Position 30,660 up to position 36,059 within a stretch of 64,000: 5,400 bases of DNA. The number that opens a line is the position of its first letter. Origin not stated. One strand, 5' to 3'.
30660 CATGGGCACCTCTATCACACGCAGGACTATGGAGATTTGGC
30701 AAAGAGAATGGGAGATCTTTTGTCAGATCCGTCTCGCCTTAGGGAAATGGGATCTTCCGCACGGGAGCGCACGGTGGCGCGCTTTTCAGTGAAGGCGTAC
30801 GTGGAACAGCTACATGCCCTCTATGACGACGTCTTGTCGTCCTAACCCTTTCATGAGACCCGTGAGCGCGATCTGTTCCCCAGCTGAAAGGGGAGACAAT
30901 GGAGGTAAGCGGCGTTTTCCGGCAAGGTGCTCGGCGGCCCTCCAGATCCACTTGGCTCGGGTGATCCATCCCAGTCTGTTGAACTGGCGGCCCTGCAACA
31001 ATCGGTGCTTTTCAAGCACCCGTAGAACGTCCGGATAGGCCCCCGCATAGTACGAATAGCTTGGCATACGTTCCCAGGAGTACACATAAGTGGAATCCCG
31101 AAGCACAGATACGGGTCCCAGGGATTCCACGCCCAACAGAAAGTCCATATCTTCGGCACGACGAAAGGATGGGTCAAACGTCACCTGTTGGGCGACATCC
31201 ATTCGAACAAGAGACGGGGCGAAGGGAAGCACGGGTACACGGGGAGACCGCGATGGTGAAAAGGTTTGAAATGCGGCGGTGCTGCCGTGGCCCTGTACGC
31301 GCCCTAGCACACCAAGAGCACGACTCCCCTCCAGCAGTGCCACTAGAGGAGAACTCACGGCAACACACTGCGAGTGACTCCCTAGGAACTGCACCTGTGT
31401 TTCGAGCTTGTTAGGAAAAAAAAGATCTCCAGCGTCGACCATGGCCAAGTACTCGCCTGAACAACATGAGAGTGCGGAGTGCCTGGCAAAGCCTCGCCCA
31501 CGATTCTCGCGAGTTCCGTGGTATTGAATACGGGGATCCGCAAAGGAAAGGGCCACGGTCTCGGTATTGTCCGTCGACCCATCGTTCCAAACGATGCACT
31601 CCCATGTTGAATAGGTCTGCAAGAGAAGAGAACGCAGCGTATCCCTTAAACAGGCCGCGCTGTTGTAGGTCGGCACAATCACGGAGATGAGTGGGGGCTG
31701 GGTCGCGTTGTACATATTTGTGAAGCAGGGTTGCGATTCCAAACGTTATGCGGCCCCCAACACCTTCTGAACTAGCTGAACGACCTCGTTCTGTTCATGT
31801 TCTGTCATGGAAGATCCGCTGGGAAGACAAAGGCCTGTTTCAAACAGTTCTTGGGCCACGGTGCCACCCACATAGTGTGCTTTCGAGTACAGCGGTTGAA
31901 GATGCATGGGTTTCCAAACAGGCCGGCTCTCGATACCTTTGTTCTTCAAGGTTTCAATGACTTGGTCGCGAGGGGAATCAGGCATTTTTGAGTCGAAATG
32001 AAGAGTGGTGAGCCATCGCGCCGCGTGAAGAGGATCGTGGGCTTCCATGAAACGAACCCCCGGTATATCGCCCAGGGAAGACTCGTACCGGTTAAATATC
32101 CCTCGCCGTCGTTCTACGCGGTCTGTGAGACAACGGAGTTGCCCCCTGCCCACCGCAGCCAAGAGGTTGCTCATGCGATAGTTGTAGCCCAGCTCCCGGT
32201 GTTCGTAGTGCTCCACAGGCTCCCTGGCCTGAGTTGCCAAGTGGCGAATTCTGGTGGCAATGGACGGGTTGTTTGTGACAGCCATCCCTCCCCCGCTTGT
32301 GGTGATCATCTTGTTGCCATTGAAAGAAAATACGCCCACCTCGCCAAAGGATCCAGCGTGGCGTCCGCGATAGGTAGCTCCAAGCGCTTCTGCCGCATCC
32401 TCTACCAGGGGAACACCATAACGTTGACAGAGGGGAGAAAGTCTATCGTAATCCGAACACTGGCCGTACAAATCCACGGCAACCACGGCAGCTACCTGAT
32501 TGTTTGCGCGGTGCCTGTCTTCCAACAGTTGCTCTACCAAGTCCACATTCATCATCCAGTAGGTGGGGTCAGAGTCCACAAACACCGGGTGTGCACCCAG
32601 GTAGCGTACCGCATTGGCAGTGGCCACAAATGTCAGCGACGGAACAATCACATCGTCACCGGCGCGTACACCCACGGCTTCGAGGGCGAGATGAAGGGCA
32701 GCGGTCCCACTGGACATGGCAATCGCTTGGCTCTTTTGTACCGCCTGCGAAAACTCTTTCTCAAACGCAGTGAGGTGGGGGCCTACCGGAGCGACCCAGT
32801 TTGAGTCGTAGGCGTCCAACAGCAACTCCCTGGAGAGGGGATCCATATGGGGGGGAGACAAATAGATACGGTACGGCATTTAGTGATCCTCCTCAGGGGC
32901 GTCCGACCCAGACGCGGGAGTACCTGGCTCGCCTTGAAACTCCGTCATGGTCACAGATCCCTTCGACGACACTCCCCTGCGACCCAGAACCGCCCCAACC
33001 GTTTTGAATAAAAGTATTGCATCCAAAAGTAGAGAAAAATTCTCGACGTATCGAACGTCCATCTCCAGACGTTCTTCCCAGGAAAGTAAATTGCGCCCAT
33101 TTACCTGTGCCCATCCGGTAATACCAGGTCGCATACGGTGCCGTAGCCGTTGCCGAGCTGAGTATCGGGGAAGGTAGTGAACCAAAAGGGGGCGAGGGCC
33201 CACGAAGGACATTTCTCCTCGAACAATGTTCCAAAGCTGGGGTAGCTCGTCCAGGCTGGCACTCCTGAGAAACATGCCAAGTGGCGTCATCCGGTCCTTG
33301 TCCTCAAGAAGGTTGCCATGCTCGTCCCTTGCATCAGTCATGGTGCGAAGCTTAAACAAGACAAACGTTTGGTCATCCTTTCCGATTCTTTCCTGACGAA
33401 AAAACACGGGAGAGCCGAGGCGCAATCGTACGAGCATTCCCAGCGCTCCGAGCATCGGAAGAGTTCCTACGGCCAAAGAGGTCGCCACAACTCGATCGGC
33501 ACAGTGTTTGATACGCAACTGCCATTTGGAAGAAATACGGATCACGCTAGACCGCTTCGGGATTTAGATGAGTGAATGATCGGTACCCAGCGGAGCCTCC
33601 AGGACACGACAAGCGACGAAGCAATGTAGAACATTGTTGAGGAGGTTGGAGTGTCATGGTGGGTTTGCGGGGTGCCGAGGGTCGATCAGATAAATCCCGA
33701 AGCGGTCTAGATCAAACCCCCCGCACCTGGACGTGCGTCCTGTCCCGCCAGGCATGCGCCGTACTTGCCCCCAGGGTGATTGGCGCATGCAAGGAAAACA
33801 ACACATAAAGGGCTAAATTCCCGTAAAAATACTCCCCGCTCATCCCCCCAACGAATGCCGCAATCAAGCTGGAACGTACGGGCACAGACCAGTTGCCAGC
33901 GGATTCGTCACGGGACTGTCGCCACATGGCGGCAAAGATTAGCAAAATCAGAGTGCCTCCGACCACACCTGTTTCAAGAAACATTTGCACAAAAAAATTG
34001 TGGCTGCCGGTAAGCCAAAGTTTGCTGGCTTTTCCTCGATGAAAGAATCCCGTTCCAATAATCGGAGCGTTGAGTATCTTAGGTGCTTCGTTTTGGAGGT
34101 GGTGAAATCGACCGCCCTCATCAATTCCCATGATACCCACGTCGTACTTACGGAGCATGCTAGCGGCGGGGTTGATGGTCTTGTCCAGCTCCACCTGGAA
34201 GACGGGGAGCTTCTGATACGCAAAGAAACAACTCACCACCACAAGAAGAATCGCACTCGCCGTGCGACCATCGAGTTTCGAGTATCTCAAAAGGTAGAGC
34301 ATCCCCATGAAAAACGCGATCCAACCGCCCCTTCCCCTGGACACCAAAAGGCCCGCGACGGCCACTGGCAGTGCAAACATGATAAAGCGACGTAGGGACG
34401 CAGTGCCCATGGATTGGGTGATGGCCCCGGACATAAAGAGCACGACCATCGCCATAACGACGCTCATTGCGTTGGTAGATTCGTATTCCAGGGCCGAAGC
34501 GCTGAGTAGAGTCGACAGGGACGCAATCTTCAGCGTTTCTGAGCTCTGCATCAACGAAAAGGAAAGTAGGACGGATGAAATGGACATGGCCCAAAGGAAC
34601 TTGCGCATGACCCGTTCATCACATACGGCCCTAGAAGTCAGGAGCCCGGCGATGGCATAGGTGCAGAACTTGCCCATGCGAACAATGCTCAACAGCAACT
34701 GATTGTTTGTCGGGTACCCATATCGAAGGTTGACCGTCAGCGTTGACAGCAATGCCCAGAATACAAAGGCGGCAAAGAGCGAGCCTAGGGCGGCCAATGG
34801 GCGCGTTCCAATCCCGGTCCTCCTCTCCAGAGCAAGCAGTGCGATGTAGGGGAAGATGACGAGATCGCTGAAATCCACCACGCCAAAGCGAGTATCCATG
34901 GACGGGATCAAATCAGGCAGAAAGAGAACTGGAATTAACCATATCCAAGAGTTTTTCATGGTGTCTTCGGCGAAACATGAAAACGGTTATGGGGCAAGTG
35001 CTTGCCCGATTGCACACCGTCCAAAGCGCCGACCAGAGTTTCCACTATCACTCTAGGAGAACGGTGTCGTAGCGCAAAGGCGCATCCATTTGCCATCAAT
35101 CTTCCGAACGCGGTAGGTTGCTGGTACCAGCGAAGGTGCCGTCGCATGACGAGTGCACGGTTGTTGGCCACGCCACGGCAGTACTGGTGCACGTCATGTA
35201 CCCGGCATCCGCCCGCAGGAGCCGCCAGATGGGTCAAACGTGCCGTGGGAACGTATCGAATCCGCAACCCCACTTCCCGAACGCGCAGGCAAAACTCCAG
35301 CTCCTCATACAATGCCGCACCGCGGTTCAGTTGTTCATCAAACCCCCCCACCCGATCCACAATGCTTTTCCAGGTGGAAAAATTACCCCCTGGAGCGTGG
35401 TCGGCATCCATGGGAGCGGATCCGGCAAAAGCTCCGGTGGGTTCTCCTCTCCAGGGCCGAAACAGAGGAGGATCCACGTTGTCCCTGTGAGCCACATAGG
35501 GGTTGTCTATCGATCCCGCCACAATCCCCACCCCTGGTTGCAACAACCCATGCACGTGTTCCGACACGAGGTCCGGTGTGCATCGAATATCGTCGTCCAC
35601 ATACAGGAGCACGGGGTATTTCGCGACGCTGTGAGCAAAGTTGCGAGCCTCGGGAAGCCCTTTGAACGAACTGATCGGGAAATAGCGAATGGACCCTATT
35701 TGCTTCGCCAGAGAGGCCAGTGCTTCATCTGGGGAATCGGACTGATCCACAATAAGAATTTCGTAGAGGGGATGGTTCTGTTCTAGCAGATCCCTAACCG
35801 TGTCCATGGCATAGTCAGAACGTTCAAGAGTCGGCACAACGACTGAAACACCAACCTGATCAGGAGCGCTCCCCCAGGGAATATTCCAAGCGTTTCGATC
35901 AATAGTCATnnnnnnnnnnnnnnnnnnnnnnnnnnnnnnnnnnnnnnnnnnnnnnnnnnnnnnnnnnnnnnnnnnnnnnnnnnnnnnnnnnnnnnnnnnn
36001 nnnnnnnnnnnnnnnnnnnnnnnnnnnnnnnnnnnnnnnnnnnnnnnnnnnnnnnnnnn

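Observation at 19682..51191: Wzy-type polysaccharide locus is physically contiguous and co-directional with the Glt/Nfs-like cluster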

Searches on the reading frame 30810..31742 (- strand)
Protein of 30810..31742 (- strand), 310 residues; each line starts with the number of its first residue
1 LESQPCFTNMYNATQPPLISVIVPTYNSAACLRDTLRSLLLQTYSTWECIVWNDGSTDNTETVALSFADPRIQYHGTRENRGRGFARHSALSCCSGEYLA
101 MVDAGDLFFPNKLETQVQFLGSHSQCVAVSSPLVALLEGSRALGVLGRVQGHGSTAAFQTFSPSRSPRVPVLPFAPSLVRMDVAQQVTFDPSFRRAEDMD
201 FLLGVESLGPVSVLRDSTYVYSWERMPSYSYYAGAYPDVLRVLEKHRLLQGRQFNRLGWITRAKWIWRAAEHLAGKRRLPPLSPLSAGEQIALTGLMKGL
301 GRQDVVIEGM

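Call 4: search_protein_families(library=pfam, proteins=[window:30810-31742:-], max_evalue=0.01)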
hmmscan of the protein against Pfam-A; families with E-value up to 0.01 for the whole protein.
window:30810-31742:- (310 aa): 3 families
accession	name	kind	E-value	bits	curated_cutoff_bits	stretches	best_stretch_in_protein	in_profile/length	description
PF00535.33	Glycos_transf_2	-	1.4e-27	97.1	23.3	1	20-130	1-114/168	Glycosyl transferase family 2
PF13641.12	Glyco_tranf_2_3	-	3.1e-10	40.9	27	1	16-148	1-137/230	Glycosyltransferase like family 2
PF10111.15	Glyco_tranf_2_2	-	1e-05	25.6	27.3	1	20-122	1-108/276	Glycosyltransferase like family 2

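Call 7: search_protein_families(library=ncbifam, proteins=[window:30810-31742:-], max_evalue=0.001)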
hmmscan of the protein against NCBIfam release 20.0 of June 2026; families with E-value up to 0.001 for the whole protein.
window:30810-31742:- (310 aa): 20 families
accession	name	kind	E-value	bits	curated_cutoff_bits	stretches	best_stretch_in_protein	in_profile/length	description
NF047683.1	TeichurnBiosyTuaG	equivalog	3.2e-24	86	400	1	15-127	4-118/252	teichuronic acid biosynthesis protein TuaG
NF007482.0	PRK10073.1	equivalog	3.8e-18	65.6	423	1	16-118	5-108/334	glycosyltransferase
NF053739.1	GlytfEpsEBac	equivalog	5.4e-18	64.9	450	1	17-138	1-125/265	glycosyltransferase EpsE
TIGR03937.1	PgaC_IcaA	equivalog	2.6e-15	56.3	422.3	1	11-130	39-160/407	poly-beta-1,6-N-acetyl-D-glucosamine synthase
NF041875.1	EPS_EpsD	equivalog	3.6e-15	56.2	370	1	19-127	1-111/325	exopolysaccharide biosynthesis glycosyltransferase EpsD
NF007453.0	PRK10018.1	equivalog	5.2e-13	49.3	382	1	14-116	3-107/280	colanic acid biosynthesis glycosyltransferase WcaA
TIGR04017.1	WcaA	equivalog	1.6e-12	47.6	495.75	1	14-115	2-105/279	colanic acid biosynthesis glycosyltransferase WcaA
NF038302.1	EPS_HpsE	equivalog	3.7e-12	45.8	300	1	19-135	3-126/307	hormogonium polysaccharide biosynthesis glycosyltransferase HpsE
NF050050.1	ProtGlycPglI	equivalog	3.8e-11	42.9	500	1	17-118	2-106/306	GalNAc(5)-diNAcBac-PP-undecaprenol beta-1,3-glucosyltransferase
TIGR04283.1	glyco_like_mftF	equivalog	1.1e-09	38.3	182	1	19-118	1-94/221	TIGR04283 family arsenosugar biosynthesis glycosyltransferase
TIGR03965.1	mycofact_glyco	equivalog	1.5e-09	37.3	280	1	15-206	72-264/467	mycofactocin biosynthesis glycosyltransferase MftF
NF041394.1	GtaseAglG_Halo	equivalog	2.1e-08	33.8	440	1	19-133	3-119/304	glucosyl-dolichyl phosphate glucuronosyltransferase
NF038299.1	EPS_HpsN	equivalog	7.7e-07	28.4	425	1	17-115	1-101/317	hormogonium polysaccharide biosynthesis glycosyltransferase HpsN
TIGR03111.1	glyc2_xrt_Gpos1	hypoth_equivalog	1.8e-06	27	363.95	1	13-117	45-153/439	TIGR03111 family XrtG-associated glycosyltransferase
TIGR04440.1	glyco_TIGR04440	domain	3.6e-06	26.9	70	1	20-137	3-123/215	TIGR00180 family glycosyltransferase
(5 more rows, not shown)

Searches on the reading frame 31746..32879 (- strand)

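Call 4: search_protein_families(library=pfam, proteins=[window:31746-32879:-], max_evalue=0.01)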
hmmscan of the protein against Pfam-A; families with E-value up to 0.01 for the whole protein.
window:31746-32879:- (377 aa): 6 families
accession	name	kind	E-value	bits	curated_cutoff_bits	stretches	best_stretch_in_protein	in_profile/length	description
PF01041.23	DegT_DnrJ_EryC1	-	3.6e-103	346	19.8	1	17-370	8-359/360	DegT/DnrJ/EryC1/StrS aminotransferase family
PF00155.27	Aminotran_1_2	-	6.9e-08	32.5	19.7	1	36-133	44-151/361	Aminotransferase class I and II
PF05889.19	SepSecS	-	5.1e-06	25.9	21.1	1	48-211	75-245/389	O-phosphoseryl-tRNA(Sec) selenium transferase, SepSecS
PF01212.27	Beta_elim_lyase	-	3.5e-05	23.7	27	1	35-213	33-222/288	Beta-eliminating lyase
PF00266.25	Aminotran_5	-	0.0015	18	21.5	1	42-199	54-210/371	Aminotransferase class-V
PF01053.26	Cys_Met_Meta_PP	-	0.0027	16.7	27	1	34-93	52-110/381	Cys/Met metabolism PLP-dependent enzyme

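Call 7: search_protein_families(library=ncbifam, proteins=[window:31746-32879:-], max_evalue=0.001)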
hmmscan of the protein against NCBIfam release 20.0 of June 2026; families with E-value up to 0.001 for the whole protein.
window:31746-32879:- (377 aa): 13 families
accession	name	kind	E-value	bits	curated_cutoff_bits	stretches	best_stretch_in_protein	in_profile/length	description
TIGR04181.1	NHT_00031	hypoth_equivalog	1.1e-115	386.3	420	1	5-355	1-359/359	LegC family aminotransferase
TIGR03588.1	PseC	equivalog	3.6e-80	269.7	423.5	1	25-374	22-380/380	UDP-4-amino-4,6-dideoxy-N-acetyl-beta-L-altrosamine transaminase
NF008658.2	PRK11658.1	equivalog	5.7e-59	199.7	631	1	18-375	18-378/379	UDP-4-amino-4-deoxy-L-arabinose aminotransferase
TIGR04427.1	PLP_DesI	equivalog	1.3e-57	195.7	650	1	22-371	40-380/390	dTDP-4-dehydro-6-deoxyglucose aminotransferase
NF008687.0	PRK11706.1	equivalog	4.6e-50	170.4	375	1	23-373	20-373/375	dTDP-4-amino-4,6-dideoxygalactose transaminase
TIGR02379.1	ECA_wecE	subfamily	1.5e-37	129.2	434.85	1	16-373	13-374/376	dTDP-4-amino-4,6-dideoxy-D-glucose transaminase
NF011936.0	PRK15407.1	equivalog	8.5e-35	120.3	423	2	20-214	52-247/440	lipopolysaccharide biosynthesis protein RfbH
NF004770.0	PRK06108.1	subfamily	8.8e-06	24.8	422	1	40-121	87-169/396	pyridoxal phosphate-dependent aminotransferase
NF012025.0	PRK15481.1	equivalog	0.00034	19.4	573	1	30-125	121-215/432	MocR-like B6 salvage transcription factor PtsJ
NF004975.0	PRK06348.1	equivalog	0.00044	19.3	549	1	39-125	79-165/384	pyridoxal phosphate-dependent aminotransferase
NF005817.0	PRK07683.1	equivalog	0.00052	18.8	575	1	51-124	91-163/387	aminotransferase A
NF006569.0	PRK09082.1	subfamily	0.00067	18.9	420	1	41-124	82-165/386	methionine aminotransferase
NF006488.0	PRK08912.1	equivalog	0.00073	18.6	498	1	51-125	89-162/387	aminotransferase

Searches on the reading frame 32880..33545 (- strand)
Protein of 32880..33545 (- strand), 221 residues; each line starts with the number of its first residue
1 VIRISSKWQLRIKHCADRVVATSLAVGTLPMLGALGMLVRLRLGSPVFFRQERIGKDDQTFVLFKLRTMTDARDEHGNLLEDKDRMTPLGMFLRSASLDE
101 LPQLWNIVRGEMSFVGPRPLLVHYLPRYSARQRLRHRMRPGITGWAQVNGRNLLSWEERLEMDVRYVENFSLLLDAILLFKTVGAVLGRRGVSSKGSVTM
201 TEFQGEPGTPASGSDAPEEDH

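Call 4: search_protein_families(library=pfam, proteins=[window:32880-33545:-], max_evalue=0.01)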
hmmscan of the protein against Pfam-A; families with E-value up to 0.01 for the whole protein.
window:32880-33545:- (221 aa): 1 family
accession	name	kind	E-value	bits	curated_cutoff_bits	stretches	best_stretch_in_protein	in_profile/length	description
PF02397.22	Bac_transf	-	1.9e-57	194.2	27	1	13-187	1-178/179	Bacterial sugar transferase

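Call 7: search_protein_families(library=ncbifam, proteins=[window:32880-33545:-], max_evalue=0.001)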
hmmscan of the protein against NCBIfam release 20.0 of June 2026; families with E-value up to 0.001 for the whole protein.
window:32880-33545:- (221 aa): 10 families
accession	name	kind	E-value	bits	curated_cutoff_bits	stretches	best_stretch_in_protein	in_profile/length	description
TIGR03025.1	EPS_sugtrans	subfamily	1.6e-70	238.6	295.55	1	6-191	251-443/445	exopolysaccharide biosynthesis polyprenyl glycosylphosphotransferase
TIGR03023.1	WcaJ_sugtrans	equivalog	8.5e-58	196.7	410.75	1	7-188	257-448/453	undecaprenyl-phosphate glucose phosphotransferase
TIGR03022.1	WbaP_sugtrans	subfamily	7.8e-54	183.6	403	1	8-191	254-454/456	undecaprenyl-phosphate galactose phosphotransferase WbaP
TIGR03013.1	EpsB_2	subfamily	1.8e-46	159.1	393.35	1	12-191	254-441/443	TIGR03013 family XrtA/PEP-CTERM system glycosyltransferase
NF052601.1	undeca_RfbP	equivalog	5.4e-44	150.3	330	1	11-187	43-236/244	undecaprenyl-phosphate galactose phosphotransferase family protein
NF041877.1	EPS_EpsZ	equivalog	5.5e-38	130.8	800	1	8-193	261-459/459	exopolysaccharide biosynthesis polyisoprenyl-phosphate hexose-1-phosphate transferase EpsZ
NF050817.1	PolSacchBiosHfsE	equivalog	6.1e-36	124.1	750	1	10-190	269-463/467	polysaccharide biosynthesis protein HfsE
NF007518.0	PRK10124.1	equivalog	6.4e-36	124.1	684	1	12-183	273-454/464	undecaprenyl-phosphate glucose phosphotransferase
NF011751.0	PRK15204.1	equivalog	1.4e-28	99.8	907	1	73-191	354-474/476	undecaprenyl-phosphate galactose phosphotransferase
NF045514.1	glycotran_HepC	equivalog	3e-21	75.7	140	1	5-120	109-212/220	heterocyst development glycosyltransferase HepC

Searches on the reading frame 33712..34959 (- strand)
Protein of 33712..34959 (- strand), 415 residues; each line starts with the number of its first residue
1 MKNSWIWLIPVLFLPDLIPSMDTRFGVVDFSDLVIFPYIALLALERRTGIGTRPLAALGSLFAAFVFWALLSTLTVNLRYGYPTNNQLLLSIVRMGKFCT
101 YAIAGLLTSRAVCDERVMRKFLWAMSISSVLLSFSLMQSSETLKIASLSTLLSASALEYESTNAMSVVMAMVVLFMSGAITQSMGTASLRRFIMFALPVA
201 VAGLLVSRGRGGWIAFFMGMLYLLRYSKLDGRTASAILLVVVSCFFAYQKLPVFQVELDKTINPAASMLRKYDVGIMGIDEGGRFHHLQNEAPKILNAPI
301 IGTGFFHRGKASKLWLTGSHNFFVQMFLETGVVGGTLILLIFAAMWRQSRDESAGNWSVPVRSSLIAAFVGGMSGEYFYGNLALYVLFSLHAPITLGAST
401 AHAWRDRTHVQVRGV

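Call 4: search_protein_families(library=pfam, proteins=[window:33712-34959:-], max_evalue=0.01)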
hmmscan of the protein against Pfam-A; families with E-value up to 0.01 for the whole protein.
window:33712-34959:- (415 aa): 1 family
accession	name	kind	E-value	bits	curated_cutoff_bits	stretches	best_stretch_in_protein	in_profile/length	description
PF04932.20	Wzy_C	-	1.7e-11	44.5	31.7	1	199-338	5-148/149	O-Antigen ligase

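Call 7: search_protein_families(library=ncbifam, proteins=[window:33712-34959:-], max_evalue=0.001)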
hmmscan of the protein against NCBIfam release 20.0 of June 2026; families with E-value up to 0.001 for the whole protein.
window:33712-34959:- (415 aa): 1 family
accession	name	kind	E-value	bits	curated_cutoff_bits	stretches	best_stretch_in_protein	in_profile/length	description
NF058641.1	TfpM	equivalog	8.9e-05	21.7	600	1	278-370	241-330/421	O-linking oligosaccharyltransferase TfpM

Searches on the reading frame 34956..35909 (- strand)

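Call 4: search_protein_families(library=pfam, proteins=[window:34956-35909:-], max_evalue=0.01)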
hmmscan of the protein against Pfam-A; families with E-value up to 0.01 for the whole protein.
window:34956-35909:- (317 aa): 5 families
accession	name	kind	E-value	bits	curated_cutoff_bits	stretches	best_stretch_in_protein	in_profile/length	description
PF00535.33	Glycos_transf_2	-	1.7e-17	64.3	23.3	1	22-148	1-129/168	Glycosyl transferase family 2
PF13641.12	Glyco_tranf_2_3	-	2.4e-08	34.7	27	1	21-262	3-228/230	Glycosyltransferase like family 2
PF13506.12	Glyco_transf_21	-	6.4e-06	26.2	21.7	1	95-222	28-149/174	Glycosyl transferase family 21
PF10111.15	Glyco_tranf_2_2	-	9.7e-06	25.7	27.3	1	23-116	2-100/276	Glycosyltransferase like family 2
PF13632.12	Glyco_trans_2_3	-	2.3e-05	24.7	27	1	102-264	3-142/198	Glycosyl transferase family group 2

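Call 7: search_protein_families(library=ncbifam, proteins=[window:34956-35909:-], max_evalue=0.001)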
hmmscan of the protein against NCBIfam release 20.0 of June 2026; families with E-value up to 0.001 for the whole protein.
window:34956-35909:- (317 aa): 13 families
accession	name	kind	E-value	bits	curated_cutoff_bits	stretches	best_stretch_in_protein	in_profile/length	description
NF038299.1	EPS_HpsN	equivalog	3e-33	115.2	425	2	21-134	3-119/317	hormogonium polysaccharide biosynthesis glycosyltransferase HpsN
NF041875.1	EPS_EpsD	equivalog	1.5e-18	67.3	370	1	21-227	1-206/325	exopolysaccharide biosynthesis glycosyltransferase EpsD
TIGR03965.1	mycofact_glyco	equivalog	1.7e-17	63.5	280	1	7-229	62-282/467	mycofactocin biosynthesis glycosyltransferase MftF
NF041394.1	GtaseAglG_Halo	equivalog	6.8e-10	38.7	440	1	21-227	3-215/304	glucosyl-dolichyl phosphate glucuronosyltransferase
TIGR03937.1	PgaC_IcaA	equivalog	7.4e-07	28.4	422.3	1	18-140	44-166/407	poly-beta-1,6-N-acetyl-D-glucosamine synthase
NF047683.1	TeichurnBiosyTuaG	equivalog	7.1e-06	25.8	400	1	18-114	5-103/252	teichuronic acid biosynthesis protein TuaG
NF050050.1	ProtGlycPglI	equivalog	1e-05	25.1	500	1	21-116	4-102/306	GalNAc(5)-diNAcBac-PP-undecaprenol beta-1,3-glucosyltransferase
TIGR04440.1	glyco_TIGR04440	domain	5.6e-05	23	70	1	21-122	2-106/215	TIGR00180 family glycosyltransferase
TIGR04283.1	glyco_like_mftF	equivalog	5.6e-05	22.8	182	0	21-119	1-93/221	TIGR04283 family arsenosugar biosynthesis glycosyltransferase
NF007453.0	PRK10018.1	equivalog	7e-05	22.6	382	1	18-116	5-105/280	colanic acid biosynthesis glycosyltransferase WcaA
TIGR04017.1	WcaA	equivalog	9.7e-05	22.1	495.75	1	20-116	6-104/279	colanic acid biosynthesis glycosyltransferase WcaA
NF045692.1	OglycostaseCruG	equivalog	0.00031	19.8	600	1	14-70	35-91/386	2'-O-glycosyltransferase CruG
TIGR03472.1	HpnI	equivalog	0.00068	18.6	310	0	95-131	124-160/373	bacteriohopanetetrol glucosamine biosynthesis glycosyltransferase HpnI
